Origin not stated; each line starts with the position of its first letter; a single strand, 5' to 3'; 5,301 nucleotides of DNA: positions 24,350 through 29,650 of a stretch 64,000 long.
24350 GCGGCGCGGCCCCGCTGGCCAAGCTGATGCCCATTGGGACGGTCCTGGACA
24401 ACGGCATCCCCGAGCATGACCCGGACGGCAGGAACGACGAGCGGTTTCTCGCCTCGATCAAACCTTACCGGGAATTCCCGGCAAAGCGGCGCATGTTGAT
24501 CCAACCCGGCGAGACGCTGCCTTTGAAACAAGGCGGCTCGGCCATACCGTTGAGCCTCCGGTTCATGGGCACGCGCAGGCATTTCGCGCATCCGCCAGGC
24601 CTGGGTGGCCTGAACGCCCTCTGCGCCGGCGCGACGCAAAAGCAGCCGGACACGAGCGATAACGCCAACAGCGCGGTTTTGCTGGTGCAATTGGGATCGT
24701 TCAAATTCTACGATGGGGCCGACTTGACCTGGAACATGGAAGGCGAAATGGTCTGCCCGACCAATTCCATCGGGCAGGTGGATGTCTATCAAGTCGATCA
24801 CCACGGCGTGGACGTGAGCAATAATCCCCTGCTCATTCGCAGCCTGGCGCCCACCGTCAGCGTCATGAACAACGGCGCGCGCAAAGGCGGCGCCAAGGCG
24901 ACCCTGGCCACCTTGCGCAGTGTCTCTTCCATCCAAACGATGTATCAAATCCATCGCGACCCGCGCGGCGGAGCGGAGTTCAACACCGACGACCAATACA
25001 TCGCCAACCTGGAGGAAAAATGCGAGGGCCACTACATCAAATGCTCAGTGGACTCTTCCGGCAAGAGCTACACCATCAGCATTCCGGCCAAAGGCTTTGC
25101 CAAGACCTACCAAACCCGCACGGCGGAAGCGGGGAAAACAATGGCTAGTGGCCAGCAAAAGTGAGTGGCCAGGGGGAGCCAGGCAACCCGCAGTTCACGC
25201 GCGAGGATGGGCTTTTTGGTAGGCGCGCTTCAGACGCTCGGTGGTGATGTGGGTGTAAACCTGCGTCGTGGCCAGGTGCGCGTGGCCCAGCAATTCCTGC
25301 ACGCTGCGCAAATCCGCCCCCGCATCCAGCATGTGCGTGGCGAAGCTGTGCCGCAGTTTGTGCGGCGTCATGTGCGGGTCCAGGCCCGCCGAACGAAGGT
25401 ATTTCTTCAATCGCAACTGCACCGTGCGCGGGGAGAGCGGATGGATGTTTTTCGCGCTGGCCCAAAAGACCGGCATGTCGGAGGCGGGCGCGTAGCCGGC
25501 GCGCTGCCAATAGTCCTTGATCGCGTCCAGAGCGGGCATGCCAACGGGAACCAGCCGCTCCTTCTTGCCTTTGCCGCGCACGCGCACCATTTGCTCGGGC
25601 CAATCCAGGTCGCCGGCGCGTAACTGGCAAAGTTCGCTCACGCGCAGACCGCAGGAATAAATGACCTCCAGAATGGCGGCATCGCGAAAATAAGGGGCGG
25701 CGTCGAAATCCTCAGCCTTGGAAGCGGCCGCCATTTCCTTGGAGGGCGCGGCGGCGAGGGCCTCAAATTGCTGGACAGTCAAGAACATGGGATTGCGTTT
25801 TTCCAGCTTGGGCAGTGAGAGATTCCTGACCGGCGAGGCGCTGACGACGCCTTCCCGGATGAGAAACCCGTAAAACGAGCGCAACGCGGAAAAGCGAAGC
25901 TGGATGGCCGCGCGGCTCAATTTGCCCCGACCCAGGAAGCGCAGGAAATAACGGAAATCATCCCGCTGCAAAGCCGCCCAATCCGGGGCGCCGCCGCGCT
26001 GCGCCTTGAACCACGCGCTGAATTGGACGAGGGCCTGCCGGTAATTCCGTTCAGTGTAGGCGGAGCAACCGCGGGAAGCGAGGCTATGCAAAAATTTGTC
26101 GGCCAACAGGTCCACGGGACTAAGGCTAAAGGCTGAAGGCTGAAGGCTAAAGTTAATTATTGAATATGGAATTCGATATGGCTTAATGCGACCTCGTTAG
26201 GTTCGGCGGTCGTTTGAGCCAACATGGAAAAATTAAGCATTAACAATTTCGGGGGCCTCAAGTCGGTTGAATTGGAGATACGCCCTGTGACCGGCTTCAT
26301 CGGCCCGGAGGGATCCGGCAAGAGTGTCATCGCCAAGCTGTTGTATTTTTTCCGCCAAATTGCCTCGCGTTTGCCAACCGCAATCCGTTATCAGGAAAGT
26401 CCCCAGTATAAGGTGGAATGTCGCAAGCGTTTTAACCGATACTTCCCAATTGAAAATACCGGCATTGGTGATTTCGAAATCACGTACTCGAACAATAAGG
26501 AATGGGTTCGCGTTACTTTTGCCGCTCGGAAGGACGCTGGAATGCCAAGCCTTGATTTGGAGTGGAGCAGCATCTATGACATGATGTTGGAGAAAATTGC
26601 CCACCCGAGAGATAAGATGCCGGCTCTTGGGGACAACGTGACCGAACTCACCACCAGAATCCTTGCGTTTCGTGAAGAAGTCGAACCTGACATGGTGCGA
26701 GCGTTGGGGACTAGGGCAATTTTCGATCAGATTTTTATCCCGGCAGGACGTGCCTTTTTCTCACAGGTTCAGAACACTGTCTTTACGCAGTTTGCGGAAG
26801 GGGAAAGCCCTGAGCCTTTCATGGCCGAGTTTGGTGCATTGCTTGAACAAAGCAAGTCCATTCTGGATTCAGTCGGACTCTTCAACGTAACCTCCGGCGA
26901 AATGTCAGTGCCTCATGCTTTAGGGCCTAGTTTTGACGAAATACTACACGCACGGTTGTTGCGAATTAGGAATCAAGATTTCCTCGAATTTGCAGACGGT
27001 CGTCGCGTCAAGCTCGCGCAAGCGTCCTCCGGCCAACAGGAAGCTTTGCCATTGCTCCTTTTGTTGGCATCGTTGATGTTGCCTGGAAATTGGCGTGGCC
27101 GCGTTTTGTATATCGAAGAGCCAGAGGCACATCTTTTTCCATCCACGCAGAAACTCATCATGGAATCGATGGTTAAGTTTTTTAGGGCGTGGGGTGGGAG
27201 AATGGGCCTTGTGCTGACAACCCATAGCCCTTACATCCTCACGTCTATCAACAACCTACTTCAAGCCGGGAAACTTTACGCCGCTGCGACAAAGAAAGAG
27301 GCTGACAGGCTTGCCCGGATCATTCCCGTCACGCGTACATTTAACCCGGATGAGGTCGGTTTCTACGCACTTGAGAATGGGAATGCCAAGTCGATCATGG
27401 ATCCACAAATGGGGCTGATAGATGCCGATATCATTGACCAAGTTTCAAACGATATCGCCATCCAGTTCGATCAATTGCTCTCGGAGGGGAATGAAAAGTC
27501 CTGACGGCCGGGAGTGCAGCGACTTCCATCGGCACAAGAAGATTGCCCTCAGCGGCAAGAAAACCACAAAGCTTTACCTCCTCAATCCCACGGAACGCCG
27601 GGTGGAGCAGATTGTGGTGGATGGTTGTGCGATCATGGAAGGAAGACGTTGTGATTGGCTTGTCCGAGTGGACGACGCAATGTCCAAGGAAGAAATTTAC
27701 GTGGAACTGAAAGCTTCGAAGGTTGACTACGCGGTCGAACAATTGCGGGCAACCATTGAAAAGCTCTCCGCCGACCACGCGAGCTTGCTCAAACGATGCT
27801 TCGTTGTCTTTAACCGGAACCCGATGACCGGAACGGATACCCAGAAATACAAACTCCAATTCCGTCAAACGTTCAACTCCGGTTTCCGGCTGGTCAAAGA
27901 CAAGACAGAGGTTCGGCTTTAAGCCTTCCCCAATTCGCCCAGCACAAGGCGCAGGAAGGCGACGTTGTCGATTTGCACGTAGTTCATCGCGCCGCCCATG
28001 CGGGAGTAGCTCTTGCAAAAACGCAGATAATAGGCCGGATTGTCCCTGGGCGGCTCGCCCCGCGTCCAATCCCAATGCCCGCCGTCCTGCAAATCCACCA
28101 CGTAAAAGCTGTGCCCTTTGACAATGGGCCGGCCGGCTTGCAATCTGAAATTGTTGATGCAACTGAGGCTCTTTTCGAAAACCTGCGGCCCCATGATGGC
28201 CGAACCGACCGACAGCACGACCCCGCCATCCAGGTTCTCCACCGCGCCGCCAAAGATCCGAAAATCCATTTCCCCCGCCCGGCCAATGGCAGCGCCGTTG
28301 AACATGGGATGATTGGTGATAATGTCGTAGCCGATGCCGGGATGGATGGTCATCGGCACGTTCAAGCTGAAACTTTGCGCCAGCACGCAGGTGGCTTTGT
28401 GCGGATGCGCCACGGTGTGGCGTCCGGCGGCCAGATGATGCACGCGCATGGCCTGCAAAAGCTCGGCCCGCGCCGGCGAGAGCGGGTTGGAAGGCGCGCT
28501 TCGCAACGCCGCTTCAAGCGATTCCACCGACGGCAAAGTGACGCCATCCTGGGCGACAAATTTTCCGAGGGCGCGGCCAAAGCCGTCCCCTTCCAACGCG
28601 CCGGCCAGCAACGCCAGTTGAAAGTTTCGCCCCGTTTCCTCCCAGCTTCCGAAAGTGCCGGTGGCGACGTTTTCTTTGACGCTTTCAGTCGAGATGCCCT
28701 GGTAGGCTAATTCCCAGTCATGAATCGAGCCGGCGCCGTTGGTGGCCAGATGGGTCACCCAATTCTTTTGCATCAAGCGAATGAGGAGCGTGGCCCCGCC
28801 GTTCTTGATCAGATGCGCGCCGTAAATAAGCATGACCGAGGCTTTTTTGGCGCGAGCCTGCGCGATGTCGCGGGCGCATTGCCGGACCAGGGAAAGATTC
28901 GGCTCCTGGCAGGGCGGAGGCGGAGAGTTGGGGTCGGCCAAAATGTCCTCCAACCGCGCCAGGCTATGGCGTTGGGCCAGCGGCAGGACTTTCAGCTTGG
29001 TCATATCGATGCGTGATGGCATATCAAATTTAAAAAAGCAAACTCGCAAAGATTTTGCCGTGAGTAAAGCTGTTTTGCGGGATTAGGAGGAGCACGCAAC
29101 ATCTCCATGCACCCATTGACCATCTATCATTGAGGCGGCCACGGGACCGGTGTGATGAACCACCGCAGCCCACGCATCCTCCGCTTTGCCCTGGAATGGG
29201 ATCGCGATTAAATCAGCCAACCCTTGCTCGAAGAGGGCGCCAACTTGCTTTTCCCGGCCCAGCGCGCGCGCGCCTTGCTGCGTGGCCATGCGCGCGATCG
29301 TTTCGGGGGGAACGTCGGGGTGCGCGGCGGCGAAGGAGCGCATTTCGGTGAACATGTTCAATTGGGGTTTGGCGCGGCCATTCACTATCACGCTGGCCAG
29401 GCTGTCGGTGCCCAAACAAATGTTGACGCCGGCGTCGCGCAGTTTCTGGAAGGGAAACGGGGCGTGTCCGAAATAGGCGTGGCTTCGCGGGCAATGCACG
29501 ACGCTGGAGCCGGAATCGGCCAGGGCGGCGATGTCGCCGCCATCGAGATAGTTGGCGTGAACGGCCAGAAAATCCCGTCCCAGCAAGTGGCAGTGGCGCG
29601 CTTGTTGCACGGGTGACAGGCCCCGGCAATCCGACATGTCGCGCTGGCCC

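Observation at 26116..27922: AT-rich two-gene insertion next to a tyrosine recombinase: ABC/AAA_21-type ATPase plus overlapping PD-(D/E)xK-like mini-protein, a candidate uncharacterised defence module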

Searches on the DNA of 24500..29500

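Call 76: search_rna_families(source=window, start=24500, end=29500, threshold=evalue, max_evalue=0.1)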
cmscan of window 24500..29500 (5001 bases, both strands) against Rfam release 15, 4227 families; matches with E-value up to 0.1: 0.
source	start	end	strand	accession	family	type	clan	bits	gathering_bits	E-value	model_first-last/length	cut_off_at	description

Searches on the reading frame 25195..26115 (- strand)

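Call 3: search_protein_families(library=pfam, proteins=[window:25195-26115:-], max_evalue=1)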
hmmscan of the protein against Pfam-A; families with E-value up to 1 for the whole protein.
window:25195-26115:- (306 aa): 5 families
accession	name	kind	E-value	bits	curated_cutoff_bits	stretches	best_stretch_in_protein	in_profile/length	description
PF00589.27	Phage_integrase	-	2.3e-45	154.9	27.1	1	134-293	17-171/172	Phage integrase family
PF02899.23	Phage_int_SAM_1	-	2.9e-14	53.5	22.3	1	6-89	2-83/83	Phage integrase, N-terminal SAM-like domain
PF13495.12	Phage_int_SAM_4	-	4.1e-07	30.7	27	1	4-83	1-76/85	Phage integrase, N-terminal SAM-like domain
PF11917.13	DUF3435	-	0.04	13.3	25.8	1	224-287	170-235/418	Protein of unknown function (DUF3435)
PF02151.25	UVR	-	0.78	10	21.5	0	126-145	9-28/36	UvrB/uvrC motif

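Call 5: search_protein_families(library=ncbifam, proteins=[window:25195-26115:-], max_evalue=1)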
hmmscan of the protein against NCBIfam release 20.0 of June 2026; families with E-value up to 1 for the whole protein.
window:25195-26115:- (306 aa): 14 families
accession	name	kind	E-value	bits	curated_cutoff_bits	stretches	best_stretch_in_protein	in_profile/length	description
TIGR02224.1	recomb_XerC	equivalog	2.5e-89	299.6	335.15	1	7-306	2-293/295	tyrosine recombinase XerC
TIGR02225.1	recomb_XerD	equivalog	1.9e-80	270.3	329.6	1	7-306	2-290/290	site-specific tyrosine recombinase XerD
NF001399.0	PRK00283.1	subfamily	2e-79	267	279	1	6-306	10-299/300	tyrosine recombinase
NF040815.2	recomb_XerA_Arch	equivalog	2.3e-65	220.8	220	1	6-299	1-263/263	site-specific tyrosine recombinase/integron integrase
NF002331.0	PRK01287.1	subfamily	1.4e-49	169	371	1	4-304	29-326/365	site-specific tyrosine recombinase XerC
TIGR02249.1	integrase_gron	subfamily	2.9e-34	118.9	265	2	224-292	234-302/315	integron integrase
NF003462.0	PRK05084.1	equivalog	1.3e-32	112.9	267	1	143-302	195-356/360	tyrosine recombinase XerS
NF011946.0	PRK15417.1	equivalog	2.1e-19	69.9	435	2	224-291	237-316/337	integron integrase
NF007370.0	PRK09870.1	subfamily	3.9e-12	46.2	221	1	144-303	33-192/200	tyrosine-type DNA invertase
NF007371.0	PRK09871.1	subfamily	6.7e-12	45.4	222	1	126-297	10-181/198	tyrosine-type DNA invertase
NF002685.0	PRK02436.1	equivalog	1.1e-06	28.7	178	1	137-285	106-241/245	site-specific tyrosine recombinase XerD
NF040693.1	recomb_GmtY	equivalog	1.6e-06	27.7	340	1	249-296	391-438/441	gamma-mobile-trio recombinase GmtY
NF041502.1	integrase_1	equivalog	0.00026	19.9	350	1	248-297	318-367/484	site-specific integrase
NF047926.1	integrase_GmtZ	equivalog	0.015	13.3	600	1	247-304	426-484/784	gamma-mobile-trio integrase GmtZ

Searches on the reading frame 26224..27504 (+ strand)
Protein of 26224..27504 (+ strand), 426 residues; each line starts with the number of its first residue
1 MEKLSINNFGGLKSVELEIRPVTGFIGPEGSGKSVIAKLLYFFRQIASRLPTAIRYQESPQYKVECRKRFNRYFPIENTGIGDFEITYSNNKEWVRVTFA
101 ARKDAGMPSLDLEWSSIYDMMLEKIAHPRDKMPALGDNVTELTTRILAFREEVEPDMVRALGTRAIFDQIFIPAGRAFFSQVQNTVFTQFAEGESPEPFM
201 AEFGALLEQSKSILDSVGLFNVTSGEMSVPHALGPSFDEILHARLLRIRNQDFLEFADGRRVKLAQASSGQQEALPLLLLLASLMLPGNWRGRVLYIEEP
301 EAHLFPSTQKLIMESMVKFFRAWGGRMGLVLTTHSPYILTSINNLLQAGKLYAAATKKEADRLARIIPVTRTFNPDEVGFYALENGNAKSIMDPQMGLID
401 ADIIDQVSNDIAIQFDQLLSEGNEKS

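Call 3: search_protein_families(library=pfam, proteins=[window:26224-27504:+], max_evalue=1)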
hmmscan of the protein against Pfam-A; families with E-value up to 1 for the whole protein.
window:26224-27504:+ (426 aa): 6 families
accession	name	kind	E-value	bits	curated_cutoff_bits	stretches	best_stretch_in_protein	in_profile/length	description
PF13175.12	AAA_15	-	2.5e-26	93.6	32.1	2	249-338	291-373/374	AAA ATPase domain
PF13304.12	AAA_21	-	9.4e-20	72.3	27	2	239-339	220-303/304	AAA domain, putative AbiEii toxin, Type IV TA system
PF13476.12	AAA_23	-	0.001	20.1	27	1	3-40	1-39/201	AAA domain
PF00005.33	ABC_tran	-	0.051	14.6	25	1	16-42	7-33/137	ABC transporter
PF02463.25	SMC_N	-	0.056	13.3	40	1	2-42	3-46/220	RecF/RecN/SMC N terminal domain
PF13555.12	AAA_29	-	0.12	12.6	27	1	3-35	3-37/61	P-loop containing region of AAA domain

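Call 4: search_protein_families(library=padloc, proteins=[window:26224-27504:+], max_evalue=1)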
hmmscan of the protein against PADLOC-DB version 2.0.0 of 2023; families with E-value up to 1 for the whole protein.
window:26224-27504:+ (426 aa): 116 families (the best 25 are shown)
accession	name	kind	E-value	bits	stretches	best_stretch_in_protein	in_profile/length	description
PDLC04562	PDC-M29A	-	8.6e-31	105.6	3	297-420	277-405/410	-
PDLC02979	AriA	-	3.1e-30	104.2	2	250-339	283-373/373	-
PDLC02980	AriA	-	1.6e-20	72.3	1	22-339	1-303/304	-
PDLC03878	NsnB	-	4.1e-15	54.4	1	1-347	2-289/345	-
PDLC04182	HEC-01A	-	2.4e-14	51.1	2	2-100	5-104/406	-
PDLC04710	PDC-M56A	-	2.5e-14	51.1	2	258-343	203-289/382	-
PDLC02915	ATPase-Toprim_I-B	-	8.7e-12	42.6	2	2-49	4-52/623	-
PDLC00070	GajA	-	1.7e-11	41.4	1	256-348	252-345/596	AAA ATPase domain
PDLC00290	PtuA1|PtuA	-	2.6e-11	41.6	2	294-344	272-318/414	AAA ATPase domain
PDLC04135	mad3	-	9.9e-11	39.8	2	1-48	2-50/374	mads_3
PDLC04033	PD-T4-4_A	-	1.6e-10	38.8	2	259-386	297-414/460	-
PDLC00266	PtuA1|PtuA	-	2.6e-10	38.2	1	244-344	291-385/483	AAA ATPase domain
PDLC04032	PD-T4-4_A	-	5e-10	36.9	1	268-420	326-467/474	-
PDLC04179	HEC-01A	-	6.2e-10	36.8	2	252-344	325-410/459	-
PDLC00271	PtuA1|PtuA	-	7.5e-10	36.9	2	294-344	281-327/421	AAA ATPase domain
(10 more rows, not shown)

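Call 5: search_protein_families(library=ncbifam, proteins=[window:26224-27504:+], max_evalue=1)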
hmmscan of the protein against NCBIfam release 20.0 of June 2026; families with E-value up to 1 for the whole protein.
window:26224-27504:+ (426 aa): 15 families
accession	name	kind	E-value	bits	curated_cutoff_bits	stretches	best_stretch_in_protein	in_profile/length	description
NF041760.1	PtuA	equivalog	1.9e-07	30.4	500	1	258-343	336-424/524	retron Ec78 anti-phage system effector ATPase PtuA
NF038234.1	retron_eff_Eco8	equivalog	1.8e-06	26.8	250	2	2-45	4-48/679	retron Eco8 family effector endonuclease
NF047739.1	antiphage_MADS3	equivalog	9.2e-06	25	420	2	255-343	305-385/427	methylation-associated defense system AAA family ATPase MAD3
TIGR01188.1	drrA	subfamily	0.00011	21.6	312.45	1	7-40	4-39/302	daunorubicin resistance ABC transporter, ATP-binding protein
TIGR04435.1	restrict_AAA_1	hypoth_equivalog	0.00027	19.8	300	1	243-340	374-471/568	restriction system-associated AAA family ATPase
TIGR00972.1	3a0107s01c2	equivalog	0.0039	16.6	343.2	1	6-40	11-47/248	phosphate ABC transporter ATP-binding protein PstB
TIGR04521.1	ECF_ATPase_2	equivalog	0.0095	15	330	1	11-40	20-51/279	energy-coupling factor transporter ATPase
TIGR02857.1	CydD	equivalog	0.015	14.2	435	0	281-344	469-525/529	thiol reductant ABC exporter subunit CydD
TIGR03269.1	met_CoM_red_A2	equivalog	0.015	13.9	517.1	0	294-344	189-237/530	methyl coenzyme M reductase system, component A2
TIGR03375.1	type_I_sec_LssB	subfamily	0.016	13.5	693.1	1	12-42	483-515/696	type I secretion system permease/ATPase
NF010068.0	PRK13548.1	equivalog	0.04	13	261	0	13-40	22-51/261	heme ABC transporter ATP-binding protein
NF041774.1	tung_ATPbind_TupC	equivalog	0.084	11.8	400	0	13-47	19-53/319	tungstate ABC transporter ATP-binding protein TupC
TIGR00958.1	3a01208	subfamily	0.11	10.7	874.6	1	16-42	501-529/711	antigen peptide transporter 2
TIGR03522.1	GldA_ABC_ATP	equivalog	0.13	11.7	402.6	1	19-43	27-51/301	gliding motility-associated ABC transporter ATP-binding subunit GldA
NF010864.0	PRK14271.1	equivalog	0.13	11.4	561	0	268-335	165-221/276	phosphate ABC transporter ATP-binding protein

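Call 20: find_homologous_proteins(query=window:26224-27504:+, max_evalue=0.00001)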
Query window:26224-27504:+ (426 aa): 2670 proteins with E <= 0.00001 among 8000 candidates; the best 120 are listed.
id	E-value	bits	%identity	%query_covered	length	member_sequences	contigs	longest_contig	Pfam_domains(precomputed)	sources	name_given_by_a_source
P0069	2.1e-281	951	100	100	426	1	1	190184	PF13175.13,PF13304.13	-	-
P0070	1.1e-180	619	69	100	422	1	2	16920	PF13175.13,PF13304.13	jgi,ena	-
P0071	7.6e-173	593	67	100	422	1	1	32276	PF13175.13,PF13304.13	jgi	jgi:ABC-type lipoprotein export system ATPase subunit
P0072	4.8e-171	587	66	100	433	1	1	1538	PF13175.13,PF13304.13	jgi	jgi:hypothetical protein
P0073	5.0e-171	587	66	100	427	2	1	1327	PF13175.13,PF13304.13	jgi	-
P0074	3.5e-167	575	64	100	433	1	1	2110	PF13175.13,PF13304.13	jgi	jgi:hypothetical protein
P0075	1.7e-165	569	64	100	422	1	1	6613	PF13175.13,PF13304.13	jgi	jgi:hypothetical protein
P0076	2.4e-157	542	62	100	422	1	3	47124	PF13175.13,PF13304.13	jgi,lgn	jgi:hypothetical protein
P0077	1.8e-156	539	61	100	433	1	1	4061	PF13175.13,PF13304.13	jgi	jgi:hypothetical protein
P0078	4.0e-156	538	61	100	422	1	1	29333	PF13175.13,PF13304.13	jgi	jgi:hypothetical protein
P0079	5.4e-156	538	61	100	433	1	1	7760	PF13175.13,PF13304.13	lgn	-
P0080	2.1e-145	503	57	100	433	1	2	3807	PF13175.13,PF13304.13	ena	-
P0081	3.0e-145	502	56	100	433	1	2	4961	PF13175.13,PF13304.13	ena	-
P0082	5.9e-145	501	57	100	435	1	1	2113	PF13175.13,PF13304.13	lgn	-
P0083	2.6e-144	499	57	100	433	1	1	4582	PF13175.13,PF13304.13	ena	-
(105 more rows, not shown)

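Call 52: predict_structure(alignment_id=A3)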
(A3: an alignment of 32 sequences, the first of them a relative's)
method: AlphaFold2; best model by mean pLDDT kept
length: 426 residues; sequences in the alignment: 32
mean_pLDDT: 83.7   pTM: 0.86
mean pLDDT of the five models: 83.7, 83.2, 82.8, 82.1, 81.7
residues with pLDDT >= 90: 175; 70-90: 179; 50-70: 62; < 50: 10
segments of 3 or more residues with pLDDT < 50: 223-230
pLDDT, mean of each block of 10 residues (from residue 1): 94 95 92 94 93 80 93 75 92 94 74 93 68 63 74 86 91 78 57 70 87 82 46 75 87 90 87 88 75 92 87 92 91 93 95 92 90 94 93 91 80 68 54
secondary structure, 60 per line:
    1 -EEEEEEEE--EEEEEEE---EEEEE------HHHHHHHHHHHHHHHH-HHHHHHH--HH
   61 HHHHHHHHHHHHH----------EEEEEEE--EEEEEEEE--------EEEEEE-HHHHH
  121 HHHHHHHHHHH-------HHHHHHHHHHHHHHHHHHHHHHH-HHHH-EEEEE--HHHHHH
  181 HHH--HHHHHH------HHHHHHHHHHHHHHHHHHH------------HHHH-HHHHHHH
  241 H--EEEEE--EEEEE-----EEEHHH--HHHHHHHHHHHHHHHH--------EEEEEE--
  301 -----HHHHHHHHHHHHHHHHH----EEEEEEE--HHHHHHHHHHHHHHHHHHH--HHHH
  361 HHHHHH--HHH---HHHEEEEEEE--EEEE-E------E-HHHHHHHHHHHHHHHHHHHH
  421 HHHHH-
elements in order: E2-9 E12-18 E22-26 H33-48 H50-56 H59-73 E84-90 E93-100 E109-114 H116-131 H139-161 H163-166 E168-172 H175-183 H186-191 H198-216 H229-232 H234-241 E244-248 E251-255 E261-263 H269-284 E293-298 H306-322 E327-333 H336-354 H357-366 E378-384 E387-390 H401-425

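Call 56: fold_search(model_id=the predicted structure, library=pdb)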
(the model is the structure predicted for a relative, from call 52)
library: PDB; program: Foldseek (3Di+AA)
matches with E <= 10: 517; with E <= 0.001: 118
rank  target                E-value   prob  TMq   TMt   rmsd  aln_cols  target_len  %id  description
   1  8eea_B                1.9e-10  1.00  0.39  0.43  11.7       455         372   13  Structure of E.coli Septu (PtuAB) complex (released 2023-12-27)
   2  9kjx_D                2.2e-10  1.00  0.41  0.34  18.4       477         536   17  Cryo-EM structure of the Retron-Eco7 complex (state 1) (released 2025-11-12)
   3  8eea_A                3.2e-10  1.00  0.39  0.43  11.8       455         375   11  Structure of E.coli Septu (PtuAB) complex (released 2023-12-27)
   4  9kjy_D                5.3e-10  1.00  0.42  0.35  18.2       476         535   16  Cryo-EM structure of the Retron-Eco7 complex (state 2) (released 2025-11-12)
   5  5dny_D                5.9e-10  1.00  0.39  0.45  18.8       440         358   12  Structure of the ATPrS-Mre11/Rad50-DNA complex (released 2016-02-24)
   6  9kjz_C                6.5e-10  1.00  0.42  0.35  18.3       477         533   17  Cryo-EM structure of the Retron-Eco7 complex (state 3) (released 2025-11-12)
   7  9n69_C                1.2e-09  1.00  0.42  0.40  22.5       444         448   15  Structure of the retron IA complex with HNH nuclease in the "down" orientation (released 2025-04-23)
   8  5dny_B                1.3e-09  1.00  0.40  0.46  17.8       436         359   13  Structure of the ATPrS-Mre11/Rad50-DNA complex (released 2016-02-24)
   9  9kjx_B                1.4e-09  1.00  0.41  0.34  18.0       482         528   15  Cryo-EM structure of the Retron-Eco7 complex (state 1) (released 2025-11-12)
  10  8eea_C                1.6e-09  1.00  0.38  0.37  13.6       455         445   12  Structure of E.coli Septu (PtuAB) complex (released 2023-12-27)
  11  9n69_D                1.6e-09  1.00  0.38  0.38  16.2       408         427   15  Structure of the retron IA complex with HNH nuclease in the "down" orientation (released 2025-04-23)
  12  9nnh_C                1.8e-09  1.00  0.40  0.32  18.5       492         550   16  Cryo-EM structure of the Retron Ec78 complex, PtuA:PtuB:RT (4:2:2) (released 2025-10-08)
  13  8ee4_C                1.9e-09  1.00  0.42  0.43  10.1       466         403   12  Structure of PtuA (released 2024-01-03)
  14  9l7p_D                2.0e-09  1.00  0.38  0.37  20.0       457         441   16  Cryo-EM structure of retron Ec78 system complex (released 2025-12-10)
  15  8sux_C                2.2e-09  1.00  0.41  0.45   9.6       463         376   12  Structure of E. coli PtuA hexamer (released 2024-01-10)
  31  8eea_D                1.1e-08  1.00  0.43  0.41  10.5       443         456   13  Structure of E.coli Septu (PtuAB) complex (released 2023-12-27)
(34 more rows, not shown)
